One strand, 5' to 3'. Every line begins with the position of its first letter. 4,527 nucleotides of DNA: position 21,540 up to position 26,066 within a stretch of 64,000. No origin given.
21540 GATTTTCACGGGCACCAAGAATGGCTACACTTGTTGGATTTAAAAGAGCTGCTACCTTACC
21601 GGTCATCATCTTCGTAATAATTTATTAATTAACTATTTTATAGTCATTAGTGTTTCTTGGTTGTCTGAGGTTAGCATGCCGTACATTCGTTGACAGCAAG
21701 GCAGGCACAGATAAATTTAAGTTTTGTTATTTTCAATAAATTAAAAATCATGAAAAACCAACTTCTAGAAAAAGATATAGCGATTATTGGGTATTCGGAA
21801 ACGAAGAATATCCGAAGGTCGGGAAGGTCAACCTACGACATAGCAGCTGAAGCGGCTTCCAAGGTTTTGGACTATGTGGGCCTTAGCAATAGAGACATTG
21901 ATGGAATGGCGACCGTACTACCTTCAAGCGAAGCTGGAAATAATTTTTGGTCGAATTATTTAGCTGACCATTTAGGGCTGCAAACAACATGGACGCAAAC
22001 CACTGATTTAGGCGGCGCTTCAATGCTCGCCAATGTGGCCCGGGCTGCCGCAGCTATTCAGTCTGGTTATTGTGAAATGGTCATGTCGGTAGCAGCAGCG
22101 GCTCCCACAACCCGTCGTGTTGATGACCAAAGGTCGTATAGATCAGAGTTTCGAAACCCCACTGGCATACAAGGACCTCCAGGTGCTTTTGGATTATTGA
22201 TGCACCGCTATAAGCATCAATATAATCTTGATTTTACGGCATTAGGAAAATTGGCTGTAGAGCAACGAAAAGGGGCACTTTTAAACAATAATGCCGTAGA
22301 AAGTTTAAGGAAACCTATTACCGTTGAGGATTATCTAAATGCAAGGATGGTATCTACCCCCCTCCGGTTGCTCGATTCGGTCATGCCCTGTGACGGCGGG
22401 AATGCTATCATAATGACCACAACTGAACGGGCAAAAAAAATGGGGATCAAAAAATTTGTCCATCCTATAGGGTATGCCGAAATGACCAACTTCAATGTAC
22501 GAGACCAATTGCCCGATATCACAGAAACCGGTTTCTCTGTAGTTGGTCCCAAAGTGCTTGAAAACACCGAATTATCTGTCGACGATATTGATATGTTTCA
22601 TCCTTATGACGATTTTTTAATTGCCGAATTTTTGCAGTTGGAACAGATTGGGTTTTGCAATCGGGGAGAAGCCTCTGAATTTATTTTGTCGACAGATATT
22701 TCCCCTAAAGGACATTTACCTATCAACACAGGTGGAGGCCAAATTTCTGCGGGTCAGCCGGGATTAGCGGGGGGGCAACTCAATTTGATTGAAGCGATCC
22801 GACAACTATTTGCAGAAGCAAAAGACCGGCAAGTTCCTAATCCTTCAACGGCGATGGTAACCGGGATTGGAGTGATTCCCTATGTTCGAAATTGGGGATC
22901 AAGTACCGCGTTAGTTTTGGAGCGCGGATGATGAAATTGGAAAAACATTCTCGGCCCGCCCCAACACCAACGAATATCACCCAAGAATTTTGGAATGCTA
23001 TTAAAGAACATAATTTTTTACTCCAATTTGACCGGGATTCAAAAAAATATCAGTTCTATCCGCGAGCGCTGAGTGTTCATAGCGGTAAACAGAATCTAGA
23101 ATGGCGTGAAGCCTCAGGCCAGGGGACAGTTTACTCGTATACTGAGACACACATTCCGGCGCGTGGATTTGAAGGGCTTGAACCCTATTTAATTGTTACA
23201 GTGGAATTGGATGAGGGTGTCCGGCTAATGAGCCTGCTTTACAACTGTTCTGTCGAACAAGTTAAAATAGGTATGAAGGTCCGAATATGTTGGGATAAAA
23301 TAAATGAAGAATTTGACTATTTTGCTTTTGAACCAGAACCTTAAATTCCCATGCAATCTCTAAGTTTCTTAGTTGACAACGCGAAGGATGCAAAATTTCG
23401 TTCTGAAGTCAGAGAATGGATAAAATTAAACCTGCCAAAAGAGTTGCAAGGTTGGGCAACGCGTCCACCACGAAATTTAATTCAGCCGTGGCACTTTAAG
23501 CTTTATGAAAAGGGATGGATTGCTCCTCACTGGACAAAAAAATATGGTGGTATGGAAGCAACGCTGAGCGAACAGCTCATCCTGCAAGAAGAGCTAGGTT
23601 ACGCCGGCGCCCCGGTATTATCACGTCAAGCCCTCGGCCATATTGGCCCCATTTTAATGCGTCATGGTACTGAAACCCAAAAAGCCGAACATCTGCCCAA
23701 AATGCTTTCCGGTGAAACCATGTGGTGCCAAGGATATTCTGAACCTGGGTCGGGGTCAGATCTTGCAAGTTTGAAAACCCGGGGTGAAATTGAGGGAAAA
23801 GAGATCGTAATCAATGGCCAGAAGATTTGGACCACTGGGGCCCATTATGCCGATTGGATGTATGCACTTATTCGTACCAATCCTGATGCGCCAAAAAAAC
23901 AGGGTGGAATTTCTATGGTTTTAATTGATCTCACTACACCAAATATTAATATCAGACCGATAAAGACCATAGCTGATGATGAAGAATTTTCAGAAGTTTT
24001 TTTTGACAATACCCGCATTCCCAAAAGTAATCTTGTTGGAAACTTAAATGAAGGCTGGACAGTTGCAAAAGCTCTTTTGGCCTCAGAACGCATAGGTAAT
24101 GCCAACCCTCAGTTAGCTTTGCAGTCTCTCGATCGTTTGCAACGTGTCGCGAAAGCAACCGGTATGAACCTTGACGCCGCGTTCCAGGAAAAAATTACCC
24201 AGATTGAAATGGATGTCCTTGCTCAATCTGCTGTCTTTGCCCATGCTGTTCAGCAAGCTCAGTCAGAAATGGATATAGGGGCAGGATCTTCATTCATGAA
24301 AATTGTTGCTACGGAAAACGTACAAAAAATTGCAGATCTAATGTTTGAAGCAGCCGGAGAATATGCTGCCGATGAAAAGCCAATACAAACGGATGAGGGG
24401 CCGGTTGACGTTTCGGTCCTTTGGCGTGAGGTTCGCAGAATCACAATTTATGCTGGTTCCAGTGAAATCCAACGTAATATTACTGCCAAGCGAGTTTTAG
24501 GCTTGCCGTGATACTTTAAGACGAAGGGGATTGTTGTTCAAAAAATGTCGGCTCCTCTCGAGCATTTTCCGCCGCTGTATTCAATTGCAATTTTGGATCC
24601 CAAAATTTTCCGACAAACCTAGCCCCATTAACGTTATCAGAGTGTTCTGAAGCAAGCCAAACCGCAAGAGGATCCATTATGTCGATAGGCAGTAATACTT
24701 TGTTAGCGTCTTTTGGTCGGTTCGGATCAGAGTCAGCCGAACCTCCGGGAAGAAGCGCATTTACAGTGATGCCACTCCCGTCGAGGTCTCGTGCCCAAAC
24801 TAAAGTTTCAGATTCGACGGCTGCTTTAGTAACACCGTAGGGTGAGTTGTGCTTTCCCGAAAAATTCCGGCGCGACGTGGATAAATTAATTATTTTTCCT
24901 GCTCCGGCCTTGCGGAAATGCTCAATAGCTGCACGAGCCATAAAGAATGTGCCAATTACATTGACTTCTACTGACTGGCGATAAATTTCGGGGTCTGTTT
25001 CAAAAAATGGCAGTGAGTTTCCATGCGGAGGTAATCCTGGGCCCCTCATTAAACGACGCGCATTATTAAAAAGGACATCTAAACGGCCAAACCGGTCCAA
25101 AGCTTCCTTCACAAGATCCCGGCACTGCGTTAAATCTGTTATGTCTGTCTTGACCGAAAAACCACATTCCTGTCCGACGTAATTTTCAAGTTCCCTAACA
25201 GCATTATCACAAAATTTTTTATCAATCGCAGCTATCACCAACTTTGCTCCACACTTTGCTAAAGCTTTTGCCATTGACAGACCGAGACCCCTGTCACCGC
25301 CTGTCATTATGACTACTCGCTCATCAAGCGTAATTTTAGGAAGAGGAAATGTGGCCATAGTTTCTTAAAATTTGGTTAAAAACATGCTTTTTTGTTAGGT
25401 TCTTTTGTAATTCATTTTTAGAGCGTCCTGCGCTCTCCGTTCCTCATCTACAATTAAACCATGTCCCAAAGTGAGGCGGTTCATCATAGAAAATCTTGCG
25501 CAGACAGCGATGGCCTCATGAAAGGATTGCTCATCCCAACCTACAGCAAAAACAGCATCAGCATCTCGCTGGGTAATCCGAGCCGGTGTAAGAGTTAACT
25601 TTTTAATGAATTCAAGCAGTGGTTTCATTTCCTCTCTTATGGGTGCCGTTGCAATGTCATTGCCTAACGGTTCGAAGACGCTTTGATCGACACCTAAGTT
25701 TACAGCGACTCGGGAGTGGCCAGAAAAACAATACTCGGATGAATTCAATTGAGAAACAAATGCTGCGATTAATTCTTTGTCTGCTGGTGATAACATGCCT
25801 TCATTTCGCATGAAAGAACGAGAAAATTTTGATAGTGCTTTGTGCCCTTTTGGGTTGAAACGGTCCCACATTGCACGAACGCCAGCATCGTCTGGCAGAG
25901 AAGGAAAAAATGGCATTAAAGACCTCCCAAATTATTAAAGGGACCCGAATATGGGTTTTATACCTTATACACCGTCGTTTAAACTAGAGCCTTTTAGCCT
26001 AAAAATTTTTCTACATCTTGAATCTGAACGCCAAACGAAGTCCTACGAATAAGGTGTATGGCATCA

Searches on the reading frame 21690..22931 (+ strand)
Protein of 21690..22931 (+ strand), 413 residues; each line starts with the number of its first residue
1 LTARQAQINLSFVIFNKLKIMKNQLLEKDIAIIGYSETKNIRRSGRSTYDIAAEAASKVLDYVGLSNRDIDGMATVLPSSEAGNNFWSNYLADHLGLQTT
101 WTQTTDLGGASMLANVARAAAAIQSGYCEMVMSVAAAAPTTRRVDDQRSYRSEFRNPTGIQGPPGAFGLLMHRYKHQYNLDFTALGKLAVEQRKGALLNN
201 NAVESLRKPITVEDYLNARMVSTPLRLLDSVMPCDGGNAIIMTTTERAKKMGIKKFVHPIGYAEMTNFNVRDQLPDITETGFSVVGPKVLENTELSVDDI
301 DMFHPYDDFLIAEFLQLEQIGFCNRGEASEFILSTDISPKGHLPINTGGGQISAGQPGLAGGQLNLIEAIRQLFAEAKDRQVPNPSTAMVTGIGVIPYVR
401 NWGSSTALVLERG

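Call 7: search_protein_families(library=pfam, proteins=[window:21690-22931:+])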
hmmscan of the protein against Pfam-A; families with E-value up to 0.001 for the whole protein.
window:21690-22931:+ (413 aa): 3 families
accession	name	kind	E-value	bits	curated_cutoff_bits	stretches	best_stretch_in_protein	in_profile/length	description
PF22691.2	Thiolase_C_1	-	1.4e-34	119.4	28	1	271-396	9-133/144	Thiolase C-terminal domain-like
PF00108.29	Thiolase_N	-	8.8e-05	22.4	26.4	1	45-147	20-123/260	Thiolase, N-terminal domain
PF02803.24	Thiolase_C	-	0.00033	20.7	27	0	263-373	5-97/123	Thiolase, C-terminal domain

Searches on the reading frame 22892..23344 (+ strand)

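Call 7: search_protein_families(library=pfam, proteins=[window:22892-23344:+])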
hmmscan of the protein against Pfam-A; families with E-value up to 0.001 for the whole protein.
window:22892-23344:+ (150 aa): 1 family
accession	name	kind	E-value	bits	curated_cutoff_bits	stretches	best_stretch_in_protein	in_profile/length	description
PF01796.24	OB_ChsH2_C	-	5.6e-22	77.9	27.1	1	71-135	1-65/65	ChsH2, C-terminal OB-fold domain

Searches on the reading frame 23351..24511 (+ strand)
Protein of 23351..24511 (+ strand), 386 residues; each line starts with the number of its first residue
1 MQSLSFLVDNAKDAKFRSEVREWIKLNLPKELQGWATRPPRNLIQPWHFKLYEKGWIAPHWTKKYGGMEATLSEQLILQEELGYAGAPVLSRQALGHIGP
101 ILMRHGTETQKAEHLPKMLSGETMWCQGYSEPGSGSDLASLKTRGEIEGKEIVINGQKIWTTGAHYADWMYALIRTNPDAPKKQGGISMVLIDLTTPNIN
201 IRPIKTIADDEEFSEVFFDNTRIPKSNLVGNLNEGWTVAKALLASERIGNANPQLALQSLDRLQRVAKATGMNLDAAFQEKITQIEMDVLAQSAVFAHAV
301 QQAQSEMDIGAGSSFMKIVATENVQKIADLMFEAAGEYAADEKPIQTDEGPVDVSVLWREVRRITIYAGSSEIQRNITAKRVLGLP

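Call 7: search_protein_families(library=pfam, proteins=[window:23351-24511:+])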
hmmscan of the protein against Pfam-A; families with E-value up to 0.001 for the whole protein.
window:23351-24511:+ (386 aa): 3 families
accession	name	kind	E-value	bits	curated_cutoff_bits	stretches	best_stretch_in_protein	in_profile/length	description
PF02770.24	Acyl-CoA_dh_M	-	1.5e-19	70.4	33.3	1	126-220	1-96/97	Acyl-CoA dehydrogenase, middle domain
PF00441.29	Acyl-CoA_dh_1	-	1.1e-16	61.8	22.4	1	233-383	1-150/150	Acyl-CoA dehydrogenase, C-terminal domain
PF02771.21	Acyl-CoA_dh_N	-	1e-15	58.5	22.9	1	14-122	5-113/113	Acyl-CoA dehydrogenase, N-terminal domain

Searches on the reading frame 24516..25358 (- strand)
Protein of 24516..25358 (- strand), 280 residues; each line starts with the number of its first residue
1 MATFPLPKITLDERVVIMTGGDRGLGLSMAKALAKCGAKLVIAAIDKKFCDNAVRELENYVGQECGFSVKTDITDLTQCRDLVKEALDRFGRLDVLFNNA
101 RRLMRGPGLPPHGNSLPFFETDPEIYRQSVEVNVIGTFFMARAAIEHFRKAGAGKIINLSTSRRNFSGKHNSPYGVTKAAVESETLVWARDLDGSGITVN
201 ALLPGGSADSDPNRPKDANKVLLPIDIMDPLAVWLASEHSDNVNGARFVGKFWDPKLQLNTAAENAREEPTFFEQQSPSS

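Call 7: search_protein_families(library=pfam, proteins=[window:24516-25358:-])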
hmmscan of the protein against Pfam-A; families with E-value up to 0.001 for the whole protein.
window:24516-25358:- (280 aa): 3 families
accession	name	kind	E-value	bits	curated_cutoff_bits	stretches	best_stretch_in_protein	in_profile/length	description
PF00106.31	adh_short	-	3.8e-38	131.4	26.6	1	14-208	1-183/195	short chain dehydrogenase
PF13561.12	adh_short_C2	-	2.8e-35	122.4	27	1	22-210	5-179/236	Enoyl-(Acyl carrier protein) reductase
PF08659.16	KR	-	2.2e-05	24.9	22.6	1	16-101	3-90/180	KR domain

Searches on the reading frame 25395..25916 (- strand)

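Call 7: search_protein_families(library=pfam, proteins=[window:25395-25916:-])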
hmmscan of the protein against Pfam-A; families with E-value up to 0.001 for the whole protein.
window:25395-25916:- (173 aa): 1 family
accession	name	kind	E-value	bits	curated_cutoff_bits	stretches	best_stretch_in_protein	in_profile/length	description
PF02627.25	CMD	-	4.2e-08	33.5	23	1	25-78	4-56/84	Carboxymuconolactone decarboxylase family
